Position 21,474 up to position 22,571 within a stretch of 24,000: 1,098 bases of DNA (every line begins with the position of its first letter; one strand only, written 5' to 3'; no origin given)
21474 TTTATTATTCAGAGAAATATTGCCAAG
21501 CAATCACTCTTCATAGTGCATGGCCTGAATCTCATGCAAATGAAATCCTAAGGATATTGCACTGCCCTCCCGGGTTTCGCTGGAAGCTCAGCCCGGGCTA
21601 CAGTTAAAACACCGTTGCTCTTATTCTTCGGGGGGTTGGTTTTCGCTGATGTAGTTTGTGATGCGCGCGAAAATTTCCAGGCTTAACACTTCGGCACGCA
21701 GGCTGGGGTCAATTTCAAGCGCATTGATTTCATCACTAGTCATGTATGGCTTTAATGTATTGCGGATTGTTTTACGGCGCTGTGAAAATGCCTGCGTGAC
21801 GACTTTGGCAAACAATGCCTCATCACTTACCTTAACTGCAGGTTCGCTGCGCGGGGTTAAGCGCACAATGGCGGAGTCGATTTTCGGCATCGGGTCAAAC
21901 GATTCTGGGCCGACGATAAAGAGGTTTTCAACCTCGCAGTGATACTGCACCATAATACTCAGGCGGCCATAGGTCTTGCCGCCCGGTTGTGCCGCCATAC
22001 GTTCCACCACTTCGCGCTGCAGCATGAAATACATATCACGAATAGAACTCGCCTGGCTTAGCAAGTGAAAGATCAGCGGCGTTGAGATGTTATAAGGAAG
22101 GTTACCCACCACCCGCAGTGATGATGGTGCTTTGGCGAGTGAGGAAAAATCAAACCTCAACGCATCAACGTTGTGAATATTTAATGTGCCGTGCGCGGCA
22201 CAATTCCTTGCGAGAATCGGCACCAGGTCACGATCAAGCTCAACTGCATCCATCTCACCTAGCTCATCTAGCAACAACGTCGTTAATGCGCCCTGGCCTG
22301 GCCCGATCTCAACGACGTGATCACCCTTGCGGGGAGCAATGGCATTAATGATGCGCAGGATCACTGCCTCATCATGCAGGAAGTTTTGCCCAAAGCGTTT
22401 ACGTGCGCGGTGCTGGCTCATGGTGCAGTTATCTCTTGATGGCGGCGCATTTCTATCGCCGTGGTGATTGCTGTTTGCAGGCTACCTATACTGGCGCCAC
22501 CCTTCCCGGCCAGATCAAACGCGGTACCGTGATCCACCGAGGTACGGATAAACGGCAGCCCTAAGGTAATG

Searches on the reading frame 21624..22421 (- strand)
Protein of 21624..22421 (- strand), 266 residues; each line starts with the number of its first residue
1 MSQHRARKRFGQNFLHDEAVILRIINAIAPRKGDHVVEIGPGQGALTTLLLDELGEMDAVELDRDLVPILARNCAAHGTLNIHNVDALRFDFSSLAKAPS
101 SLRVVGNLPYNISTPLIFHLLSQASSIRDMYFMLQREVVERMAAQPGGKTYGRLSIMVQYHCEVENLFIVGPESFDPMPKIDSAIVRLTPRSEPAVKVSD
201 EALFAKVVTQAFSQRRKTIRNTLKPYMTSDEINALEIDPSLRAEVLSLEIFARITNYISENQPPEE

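Call 49: find_related_loci(query=window:21624-22421:-, collection=metagenome_contigs, flank=4000)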
Query window:21624-22421:- (266 aa) in metagenome_contigs; peptide patterns used: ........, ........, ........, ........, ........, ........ (x = any residue, [..] = any of these).
600 stretches matched a pattern (row limit reached: there are more); 570 encode a relative of the query (tblastn E <= 1e-3); the best 80 are kept; 80 distinct loci.
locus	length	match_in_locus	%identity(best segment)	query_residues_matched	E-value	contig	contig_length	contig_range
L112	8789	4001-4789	60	4-264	8e-107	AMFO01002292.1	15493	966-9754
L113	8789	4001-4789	60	2-264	4e-105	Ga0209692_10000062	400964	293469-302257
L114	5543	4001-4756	61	4-255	7e-104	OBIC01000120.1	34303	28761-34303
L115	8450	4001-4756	63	4-256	8e-104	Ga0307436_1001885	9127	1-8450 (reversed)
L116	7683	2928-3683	61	4-255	3e-103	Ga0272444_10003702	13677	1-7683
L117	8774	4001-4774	62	3-260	2e-103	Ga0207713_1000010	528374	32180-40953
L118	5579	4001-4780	62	3-263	6e-103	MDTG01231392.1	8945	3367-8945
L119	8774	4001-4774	62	3-260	7e-103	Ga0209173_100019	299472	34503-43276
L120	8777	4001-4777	60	3-261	2e-102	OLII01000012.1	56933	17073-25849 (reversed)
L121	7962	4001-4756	60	4-255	3e-102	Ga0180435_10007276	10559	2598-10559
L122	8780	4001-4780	60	3-262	3e-102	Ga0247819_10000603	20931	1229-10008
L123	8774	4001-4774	61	3-260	2e-101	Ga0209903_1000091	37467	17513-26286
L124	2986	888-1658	60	2-259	4e-104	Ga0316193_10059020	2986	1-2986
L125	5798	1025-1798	61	3-260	2e-101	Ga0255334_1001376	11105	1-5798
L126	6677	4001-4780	59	4-263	2e-101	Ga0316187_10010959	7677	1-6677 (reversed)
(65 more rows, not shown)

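Call 99: find_homologous_proteins(query=window:21624-22421:-, max_evalue=1e-60)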
Query window:21624-22421:- (266 aa): 7824 proteins with E <= 1e-60 among 8000 candidates; the best 120 are listed.
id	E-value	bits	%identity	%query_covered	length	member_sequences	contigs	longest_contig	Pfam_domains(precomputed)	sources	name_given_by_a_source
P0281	4.8e-170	581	100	100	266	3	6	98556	PF00398.27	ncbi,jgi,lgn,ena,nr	ncbi:MAG: 16S rRNA (adenine(1518)-N(6)/adenine(1519)-N(6))-dimethyltransferase RsmA [Thiotrichaceae 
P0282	1.6e-152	524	90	100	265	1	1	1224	PF00398.27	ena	-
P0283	1.7e-151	521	89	100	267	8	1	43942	PF00398.27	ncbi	-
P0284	9.3e-149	512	88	100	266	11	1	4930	PF00398.27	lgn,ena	-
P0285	1.5e-148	511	88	99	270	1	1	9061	PF00398.27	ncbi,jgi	-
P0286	8.4e-147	505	86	100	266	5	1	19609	PF00398.27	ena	-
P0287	1.8e-143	494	85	100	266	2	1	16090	PF00398.27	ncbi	-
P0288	4.0e-143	493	83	100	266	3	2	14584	PF00398.27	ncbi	-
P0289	3.2e-142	490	85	98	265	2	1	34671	PF00398.27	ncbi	-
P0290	1.3e-131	456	81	97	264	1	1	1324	PF00398.27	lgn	-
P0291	1.7e-130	452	79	99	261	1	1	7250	PF00398.27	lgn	-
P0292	1.8e-105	370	65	96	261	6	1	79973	PF00398.27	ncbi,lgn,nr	ncbi:MAG: 16S rRNA (adenine(1518)-N(6)/adenine(1519)-N(6))-dimethyltransferase RsmA [Gammaproteobact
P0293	6.5e-105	368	63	97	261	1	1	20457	PF00398.27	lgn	-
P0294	6.7e-105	368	65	97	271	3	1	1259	PF00398.27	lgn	-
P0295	3.9e-104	366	64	97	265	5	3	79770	PF00398.27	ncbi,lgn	-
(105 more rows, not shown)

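Call 100: find_encoding_contigs(protein=P0283, flank=5000, max_places=1)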
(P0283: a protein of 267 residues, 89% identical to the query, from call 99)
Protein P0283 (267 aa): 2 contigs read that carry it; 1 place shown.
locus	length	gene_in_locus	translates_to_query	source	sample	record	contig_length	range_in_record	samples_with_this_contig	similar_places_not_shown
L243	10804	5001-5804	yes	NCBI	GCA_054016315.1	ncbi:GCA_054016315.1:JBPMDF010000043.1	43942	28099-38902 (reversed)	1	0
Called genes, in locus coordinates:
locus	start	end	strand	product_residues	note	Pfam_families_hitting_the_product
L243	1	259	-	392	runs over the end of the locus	PF00364:Biotin_lipoyl (faint), PF25973:BSH_CzcB (faint), PF25917:BSH_RND (weak), PF25919:BSH_CusB (weak), PF25989:YknX_C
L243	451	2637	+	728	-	PF19838:LptD_2 (weak), PF04453:LptD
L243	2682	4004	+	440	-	PF13623:SurA_N_2, PF13624:SurA_N_3, PF09312:SurA_N, PF13616:Rotamase_3, PF00639:Rotamase, PF13145:Rotamase_2, PF13616:Rotamase_3, PF00639:Rotamase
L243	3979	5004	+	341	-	PF04166:PdxA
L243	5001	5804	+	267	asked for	PF00398:RrnaAD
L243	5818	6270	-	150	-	-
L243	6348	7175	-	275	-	PF17131:TP_0789-like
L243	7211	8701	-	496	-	PF20154:LNT_N, PF00795:CN_hydrolase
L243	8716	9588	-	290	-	PF21917:NMB0537_N, PF00571:CBS, PF03471:CorC_HlyC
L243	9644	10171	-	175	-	PF02130:YbeY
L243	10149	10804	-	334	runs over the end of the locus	PF02562:PhoH, PF13245:AAA_19, PF13604:AAA_30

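Call 101: find_encoding_contigs(protein=P0289, flank=5000, max_places=1)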
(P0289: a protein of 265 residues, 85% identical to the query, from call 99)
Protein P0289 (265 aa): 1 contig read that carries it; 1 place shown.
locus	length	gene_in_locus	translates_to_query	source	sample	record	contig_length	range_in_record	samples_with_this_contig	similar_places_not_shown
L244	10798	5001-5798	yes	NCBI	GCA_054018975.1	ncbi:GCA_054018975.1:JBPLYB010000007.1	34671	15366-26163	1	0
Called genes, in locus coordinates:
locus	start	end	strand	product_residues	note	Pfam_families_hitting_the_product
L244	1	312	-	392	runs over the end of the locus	PF25973:BSH_CzcB (weak), PF25919:BSH_CusB (faint), PF25989:YknX_C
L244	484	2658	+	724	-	PF03968:LptD_N (weak), PF04453:LptD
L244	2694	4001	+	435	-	PF13623:SurA_N_2, PF13624:SurA_N_3, PF09312:SurA_N, PF13145:Rotamase_2 (weak), PF13616:Rotamase_3, PF00639:Rotamase, PF13616:Rotamase_3, PF00639:Rotamase, +1 more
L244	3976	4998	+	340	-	PF04166:PdxA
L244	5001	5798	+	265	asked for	PF00398:RrnaAD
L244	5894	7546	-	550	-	-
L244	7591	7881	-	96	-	PF00166:Cpn10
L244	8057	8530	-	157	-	PF04186:FxsA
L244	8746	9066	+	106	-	PF03091:CutA1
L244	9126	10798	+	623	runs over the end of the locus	PF11412:DsbD_N, PF02683:DsbD_TM, PF13386:DsbD_2, PF00085:Thioredoxin, PF13098:Thioredoxin_2, PF13899:Thioredoxin_7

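Call 102: find_encoding_contigs(protein=P0286, flank=5000, max_places=1)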
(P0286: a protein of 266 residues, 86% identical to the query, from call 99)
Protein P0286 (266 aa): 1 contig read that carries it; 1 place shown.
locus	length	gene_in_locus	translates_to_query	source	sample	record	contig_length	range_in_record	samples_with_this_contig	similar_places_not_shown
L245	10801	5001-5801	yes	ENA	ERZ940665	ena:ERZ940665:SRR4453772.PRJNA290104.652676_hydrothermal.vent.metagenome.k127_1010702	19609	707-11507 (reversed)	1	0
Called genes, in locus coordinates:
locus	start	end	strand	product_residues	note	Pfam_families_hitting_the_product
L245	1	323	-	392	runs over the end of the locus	PF25917:BSH_RND (weak), PF25989:YknX_C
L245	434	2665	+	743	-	PF03968:LptD_N (weak), PF04453:LptD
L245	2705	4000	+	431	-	PF13623:SurA_N_2, PF13624:SurA_N_3, PF09312:SurA_N, PF13145:Rotamase_2 (weak), PF13616:Rotamase_3, PF00639:Rotamase, PF13616:Rotamase_3, PF00639:Rotamase, +1 more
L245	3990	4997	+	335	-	PF04166:PdxA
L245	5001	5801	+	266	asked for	PF00398:RrnaAD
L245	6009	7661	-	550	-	-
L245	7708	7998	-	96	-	PF00166:Cpn10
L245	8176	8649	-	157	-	PF04186:FxsA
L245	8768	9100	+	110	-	PF03091:CutA1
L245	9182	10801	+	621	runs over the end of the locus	PF11412:DsbD_N, PF02683:DsbD_TM, PF13386:DsbD_2, PF00085:Thioredoxin, PF13899:Thioredoxin_7, PF13098:Thioredoxin_2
